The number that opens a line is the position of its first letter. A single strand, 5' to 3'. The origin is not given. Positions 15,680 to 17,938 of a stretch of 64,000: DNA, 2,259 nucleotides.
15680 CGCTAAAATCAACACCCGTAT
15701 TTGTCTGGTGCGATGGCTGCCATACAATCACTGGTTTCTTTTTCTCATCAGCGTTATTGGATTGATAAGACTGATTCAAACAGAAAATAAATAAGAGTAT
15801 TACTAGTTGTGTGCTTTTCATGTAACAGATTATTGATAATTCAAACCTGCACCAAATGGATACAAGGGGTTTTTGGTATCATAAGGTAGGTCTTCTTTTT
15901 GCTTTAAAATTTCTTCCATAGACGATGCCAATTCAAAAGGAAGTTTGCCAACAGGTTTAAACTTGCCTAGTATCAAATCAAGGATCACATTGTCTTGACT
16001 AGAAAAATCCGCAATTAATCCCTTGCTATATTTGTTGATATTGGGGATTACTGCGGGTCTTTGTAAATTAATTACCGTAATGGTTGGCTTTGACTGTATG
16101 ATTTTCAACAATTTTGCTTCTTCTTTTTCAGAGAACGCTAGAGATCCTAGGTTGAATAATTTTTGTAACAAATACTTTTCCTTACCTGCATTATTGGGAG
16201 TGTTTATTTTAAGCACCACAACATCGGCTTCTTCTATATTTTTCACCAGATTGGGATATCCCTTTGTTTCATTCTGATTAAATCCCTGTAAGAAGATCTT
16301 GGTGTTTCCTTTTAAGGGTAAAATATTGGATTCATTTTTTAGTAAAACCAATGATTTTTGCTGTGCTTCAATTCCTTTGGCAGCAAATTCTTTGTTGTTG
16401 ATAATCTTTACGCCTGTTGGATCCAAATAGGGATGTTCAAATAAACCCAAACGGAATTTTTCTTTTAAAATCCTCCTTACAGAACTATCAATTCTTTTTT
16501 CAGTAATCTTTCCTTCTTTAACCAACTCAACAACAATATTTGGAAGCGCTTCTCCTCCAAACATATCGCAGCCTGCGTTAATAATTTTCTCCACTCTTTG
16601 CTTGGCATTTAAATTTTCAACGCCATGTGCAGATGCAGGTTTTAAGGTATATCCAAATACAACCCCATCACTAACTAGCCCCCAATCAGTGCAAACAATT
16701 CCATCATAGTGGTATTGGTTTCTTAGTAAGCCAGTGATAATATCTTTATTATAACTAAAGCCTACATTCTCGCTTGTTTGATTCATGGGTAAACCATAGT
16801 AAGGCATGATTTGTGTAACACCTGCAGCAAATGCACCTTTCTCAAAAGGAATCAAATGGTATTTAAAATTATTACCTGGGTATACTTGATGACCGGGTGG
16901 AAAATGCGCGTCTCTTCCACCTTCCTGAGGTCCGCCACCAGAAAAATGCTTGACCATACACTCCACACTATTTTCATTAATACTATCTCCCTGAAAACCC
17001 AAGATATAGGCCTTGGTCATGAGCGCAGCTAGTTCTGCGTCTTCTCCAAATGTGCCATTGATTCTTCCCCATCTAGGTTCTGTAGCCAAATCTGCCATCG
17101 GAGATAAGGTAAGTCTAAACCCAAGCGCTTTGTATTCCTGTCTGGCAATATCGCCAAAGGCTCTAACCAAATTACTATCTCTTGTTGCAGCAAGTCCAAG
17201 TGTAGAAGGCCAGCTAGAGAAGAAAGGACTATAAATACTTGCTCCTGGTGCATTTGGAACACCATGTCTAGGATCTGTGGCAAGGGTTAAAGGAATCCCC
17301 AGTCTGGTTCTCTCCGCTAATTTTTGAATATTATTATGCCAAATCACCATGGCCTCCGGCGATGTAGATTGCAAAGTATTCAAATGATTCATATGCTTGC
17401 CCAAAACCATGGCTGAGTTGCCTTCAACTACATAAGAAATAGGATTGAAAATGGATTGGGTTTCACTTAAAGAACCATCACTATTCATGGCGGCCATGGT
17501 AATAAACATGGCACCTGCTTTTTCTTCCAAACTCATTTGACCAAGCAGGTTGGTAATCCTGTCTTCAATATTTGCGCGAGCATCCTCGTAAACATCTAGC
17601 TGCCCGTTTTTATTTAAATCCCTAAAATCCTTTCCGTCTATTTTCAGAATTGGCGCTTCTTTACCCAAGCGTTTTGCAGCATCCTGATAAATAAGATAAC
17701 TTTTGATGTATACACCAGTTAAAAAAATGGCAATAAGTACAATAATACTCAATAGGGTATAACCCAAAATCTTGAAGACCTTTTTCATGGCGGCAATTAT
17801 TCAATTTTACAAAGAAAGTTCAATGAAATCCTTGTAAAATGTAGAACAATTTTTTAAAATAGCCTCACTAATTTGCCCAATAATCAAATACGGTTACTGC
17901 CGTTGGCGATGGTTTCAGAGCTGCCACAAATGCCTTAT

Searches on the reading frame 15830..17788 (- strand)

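Call 74: search_protein_families(library=pfam, proteins=[window:15830-17788:-], max_evalue=0.0001)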
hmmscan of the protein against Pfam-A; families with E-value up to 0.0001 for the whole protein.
window:15830-17788:- (652 aa): 2 families
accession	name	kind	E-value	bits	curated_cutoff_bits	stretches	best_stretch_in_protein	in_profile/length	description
PF00933.27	Glyco_hydro_3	-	3.1e-38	132.4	27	1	146-441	44-314/316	Glycosyl hydrolase family 3 N terminal domain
PF01915.27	Glyco_hydro_3_C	-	1.8e-18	67.7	31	1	514-651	65-200/200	Glycosyl hydrolase family 3 C-terminal domain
